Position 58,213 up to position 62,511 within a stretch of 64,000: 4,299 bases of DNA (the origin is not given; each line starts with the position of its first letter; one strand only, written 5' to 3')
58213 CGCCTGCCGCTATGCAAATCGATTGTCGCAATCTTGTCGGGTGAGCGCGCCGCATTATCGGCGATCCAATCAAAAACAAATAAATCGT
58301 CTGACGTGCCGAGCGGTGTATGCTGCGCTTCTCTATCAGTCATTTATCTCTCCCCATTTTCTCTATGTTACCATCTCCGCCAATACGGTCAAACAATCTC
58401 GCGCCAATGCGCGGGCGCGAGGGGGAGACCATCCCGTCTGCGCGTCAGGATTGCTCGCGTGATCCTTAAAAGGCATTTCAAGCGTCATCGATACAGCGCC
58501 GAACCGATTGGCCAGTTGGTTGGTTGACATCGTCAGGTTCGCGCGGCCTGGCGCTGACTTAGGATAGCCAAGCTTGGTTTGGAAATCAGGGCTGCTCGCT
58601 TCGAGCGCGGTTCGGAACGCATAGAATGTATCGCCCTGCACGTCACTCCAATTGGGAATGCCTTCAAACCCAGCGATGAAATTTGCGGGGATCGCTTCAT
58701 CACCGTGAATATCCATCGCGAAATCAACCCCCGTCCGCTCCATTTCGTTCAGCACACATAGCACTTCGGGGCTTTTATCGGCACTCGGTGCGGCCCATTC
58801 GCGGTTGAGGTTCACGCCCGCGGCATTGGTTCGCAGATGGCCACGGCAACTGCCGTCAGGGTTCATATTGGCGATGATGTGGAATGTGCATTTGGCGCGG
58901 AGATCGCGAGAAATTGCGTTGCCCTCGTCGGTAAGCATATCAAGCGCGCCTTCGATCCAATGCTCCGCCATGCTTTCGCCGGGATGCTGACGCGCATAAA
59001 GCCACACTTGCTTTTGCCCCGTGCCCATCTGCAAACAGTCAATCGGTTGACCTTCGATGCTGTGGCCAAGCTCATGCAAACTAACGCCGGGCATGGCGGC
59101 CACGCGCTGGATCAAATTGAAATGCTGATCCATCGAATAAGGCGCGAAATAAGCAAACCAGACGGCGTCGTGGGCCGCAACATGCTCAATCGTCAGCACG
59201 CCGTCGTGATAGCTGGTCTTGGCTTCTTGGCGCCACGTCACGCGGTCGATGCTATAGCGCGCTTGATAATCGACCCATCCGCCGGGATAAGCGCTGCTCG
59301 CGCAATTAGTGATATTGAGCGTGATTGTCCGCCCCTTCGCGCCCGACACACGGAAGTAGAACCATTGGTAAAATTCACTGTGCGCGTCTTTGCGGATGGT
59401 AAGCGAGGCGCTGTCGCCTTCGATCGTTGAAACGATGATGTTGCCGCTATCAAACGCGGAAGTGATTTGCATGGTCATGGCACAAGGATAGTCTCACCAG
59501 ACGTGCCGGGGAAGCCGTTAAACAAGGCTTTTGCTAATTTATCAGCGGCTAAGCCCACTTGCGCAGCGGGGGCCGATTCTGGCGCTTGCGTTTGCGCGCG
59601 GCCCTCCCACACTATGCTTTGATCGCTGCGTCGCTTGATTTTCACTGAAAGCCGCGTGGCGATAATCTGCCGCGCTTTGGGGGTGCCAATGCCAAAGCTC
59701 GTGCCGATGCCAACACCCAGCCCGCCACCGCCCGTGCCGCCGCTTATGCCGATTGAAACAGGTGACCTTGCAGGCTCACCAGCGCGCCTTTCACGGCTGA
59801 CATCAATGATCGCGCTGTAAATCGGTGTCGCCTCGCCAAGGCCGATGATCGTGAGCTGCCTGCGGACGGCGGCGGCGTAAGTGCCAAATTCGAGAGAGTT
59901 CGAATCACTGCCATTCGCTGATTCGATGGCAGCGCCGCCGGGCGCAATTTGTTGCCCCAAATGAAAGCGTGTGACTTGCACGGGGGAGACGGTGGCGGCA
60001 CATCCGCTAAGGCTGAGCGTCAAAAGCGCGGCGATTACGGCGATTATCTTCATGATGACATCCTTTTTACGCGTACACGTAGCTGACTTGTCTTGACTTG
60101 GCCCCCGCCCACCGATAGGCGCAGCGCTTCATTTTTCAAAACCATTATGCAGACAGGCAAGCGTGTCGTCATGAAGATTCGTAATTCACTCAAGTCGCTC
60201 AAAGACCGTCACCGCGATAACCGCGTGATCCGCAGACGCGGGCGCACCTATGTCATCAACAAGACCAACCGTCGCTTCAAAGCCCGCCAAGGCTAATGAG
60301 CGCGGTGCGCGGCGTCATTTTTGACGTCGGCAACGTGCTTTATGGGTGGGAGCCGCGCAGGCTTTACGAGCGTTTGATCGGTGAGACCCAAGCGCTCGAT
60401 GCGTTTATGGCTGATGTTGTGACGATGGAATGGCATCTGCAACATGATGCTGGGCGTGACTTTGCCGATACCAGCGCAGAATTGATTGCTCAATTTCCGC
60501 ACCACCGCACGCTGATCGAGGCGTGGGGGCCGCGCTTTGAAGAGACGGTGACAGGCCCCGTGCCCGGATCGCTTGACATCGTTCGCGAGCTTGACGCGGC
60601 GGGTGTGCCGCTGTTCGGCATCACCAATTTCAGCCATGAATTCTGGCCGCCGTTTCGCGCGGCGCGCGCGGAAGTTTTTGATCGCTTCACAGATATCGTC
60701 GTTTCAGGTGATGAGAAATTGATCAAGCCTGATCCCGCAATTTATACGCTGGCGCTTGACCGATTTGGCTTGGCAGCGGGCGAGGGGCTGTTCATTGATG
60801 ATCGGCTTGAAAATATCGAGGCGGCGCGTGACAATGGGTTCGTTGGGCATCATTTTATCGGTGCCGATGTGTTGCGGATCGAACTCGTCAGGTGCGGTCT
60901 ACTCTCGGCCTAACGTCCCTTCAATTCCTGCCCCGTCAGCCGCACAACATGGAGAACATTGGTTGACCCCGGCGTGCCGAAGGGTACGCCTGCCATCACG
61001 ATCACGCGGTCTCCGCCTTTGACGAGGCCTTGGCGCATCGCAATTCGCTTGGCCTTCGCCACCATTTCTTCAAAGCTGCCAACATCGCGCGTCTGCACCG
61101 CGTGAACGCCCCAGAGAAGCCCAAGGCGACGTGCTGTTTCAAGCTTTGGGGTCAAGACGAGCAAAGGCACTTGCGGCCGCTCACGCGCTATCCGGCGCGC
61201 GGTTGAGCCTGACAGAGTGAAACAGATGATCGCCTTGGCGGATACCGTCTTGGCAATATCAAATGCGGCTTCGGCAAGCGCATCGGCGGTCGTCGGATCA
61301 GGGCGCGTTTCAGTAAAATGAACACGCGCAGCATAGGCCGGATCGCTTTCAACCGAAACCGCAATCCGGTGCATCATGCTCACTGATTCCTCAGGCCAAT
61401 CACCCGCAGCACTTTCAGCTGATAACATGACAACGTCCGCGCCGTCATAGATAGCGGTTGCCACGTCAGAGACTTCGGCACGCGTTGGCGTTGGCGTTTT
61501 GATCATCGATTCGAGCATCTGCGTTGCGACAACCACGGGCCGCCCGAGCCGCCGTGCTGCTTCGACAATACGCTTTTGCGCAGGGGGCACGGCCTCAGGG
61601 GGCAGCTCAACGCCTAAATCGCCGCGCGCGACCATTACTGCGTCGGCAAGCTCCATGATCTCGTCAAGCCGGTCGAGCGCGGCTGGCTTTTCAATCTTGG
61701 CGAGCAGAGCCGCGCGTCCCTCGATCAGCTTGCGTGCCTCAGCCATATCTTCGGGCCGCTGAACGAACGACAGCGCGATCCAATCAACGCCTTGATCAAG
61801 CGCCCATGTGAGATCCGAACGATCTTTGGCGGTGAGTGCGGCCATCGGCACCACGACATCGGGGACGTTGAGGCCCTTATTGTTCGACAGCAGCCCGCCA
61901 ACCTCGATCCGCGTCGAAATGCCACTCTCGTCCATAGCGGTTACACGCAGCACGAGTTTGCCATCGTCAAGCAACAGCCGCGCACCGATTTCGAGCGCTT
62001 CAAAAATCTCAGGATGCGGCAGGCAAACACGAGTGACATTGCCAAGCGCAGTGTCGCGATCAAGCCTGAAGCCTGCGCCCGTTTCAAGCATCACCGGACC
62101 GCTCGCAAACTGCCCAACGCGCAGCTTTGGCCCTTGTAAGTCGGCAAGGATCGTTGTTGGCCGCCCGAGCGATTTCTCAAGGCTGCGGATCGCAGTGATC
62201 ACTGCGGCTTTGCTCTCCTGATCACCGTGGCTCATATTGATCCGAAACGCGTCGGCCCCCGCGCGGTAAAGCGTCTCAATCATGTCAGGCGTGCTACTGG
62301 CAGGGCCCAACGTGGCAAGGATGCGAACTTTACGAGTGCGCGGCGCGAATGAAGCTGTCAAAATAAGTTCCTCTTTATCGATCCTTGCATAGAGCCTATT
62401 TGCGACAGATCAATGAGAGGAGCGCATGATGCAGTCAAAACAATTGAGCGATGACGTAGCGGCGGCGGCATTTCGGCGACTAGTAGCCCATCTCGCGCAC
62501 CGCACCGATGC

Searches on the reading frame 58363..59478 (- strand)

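Call 85: search_protein_families(library=pfam, proteins=[window:58363-59478:-], max_evalue=0.0001)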
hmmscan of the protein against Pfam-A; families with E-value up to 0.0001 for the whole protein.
window:58363-59478:- (371 aa): 2 families
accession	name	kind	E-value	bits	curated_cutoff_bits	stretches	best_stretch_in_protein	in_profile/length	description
PF18027.6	Pepdidase_M14_N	-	4.9e-33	113.9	23.2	1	5-111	1-107/107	Cytosolic carboxypeptidase N-terminal domain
PF00246.29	Peptidase_M14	-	3.7e-14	53.5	21.6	1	130-231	13-136/286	Zinc carboxypeptidase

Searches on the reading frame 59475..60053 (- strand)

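Call 85: search_protein_families(library=pfam, proteins=[window:59475-60053:-], max_evalue=0.0001)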
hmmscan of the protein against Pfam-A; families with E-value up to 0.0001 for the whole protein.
window:59475-60053:- (192 aa): 1 family
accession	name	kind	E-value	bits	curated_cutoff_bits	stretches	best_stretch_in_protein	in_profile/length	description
PF13590.11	DUF4136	-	6e-06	27.2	32.8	1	45-183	24-152/152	Domain of unknown function (DUF4136)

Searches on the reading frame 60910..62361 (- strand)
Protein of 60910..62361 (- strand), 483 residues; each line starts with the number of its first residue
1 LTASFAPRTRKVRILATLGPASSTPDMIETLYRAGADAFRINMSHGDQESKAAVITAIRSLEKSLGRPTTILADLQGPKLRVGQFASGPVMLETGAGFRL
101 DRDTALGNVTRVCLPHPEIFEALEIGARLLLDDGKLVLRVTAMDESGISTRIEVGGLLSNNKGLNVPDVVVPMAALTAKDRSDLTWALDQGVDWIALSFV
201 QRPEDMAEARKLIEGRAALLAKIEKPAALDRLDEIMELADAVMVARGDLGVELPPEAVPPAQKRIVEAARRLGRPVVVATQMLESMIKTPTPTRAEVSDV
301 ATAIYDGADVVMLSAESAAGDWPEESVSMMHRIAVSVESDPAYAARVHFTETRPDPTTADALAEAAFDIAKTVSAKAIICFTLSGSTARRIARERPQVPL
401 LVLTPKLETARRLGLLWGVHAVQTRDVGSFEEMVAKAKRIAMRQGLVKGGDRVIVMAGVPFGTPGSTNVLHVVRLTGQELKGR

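Call 85: search_protein_families(library=pfam, proteins=[window:60910-62361:-], max_evalue=0.0001)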
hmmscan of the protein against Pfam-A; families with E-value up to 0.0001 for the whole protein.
window:60910-62361:- (483 aa): 3 families
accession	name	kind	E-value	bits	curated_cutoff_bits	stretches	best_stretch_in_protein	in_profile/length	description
PF00224.27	PK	-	1.3e-100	337.1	30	1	10-327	2-328/328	Pyruvate kinase, barrel domain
PF02887.21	PK_C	-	2.9e-37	127.7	28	1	360-473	1-114/114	Pyruvate kinase, alpha/beta domain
PF03328.21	HpcH_HpaI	-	2.4e-05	24.2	25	0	182-273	76-184/221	HpcH/HpaI aldolase/citrate lyase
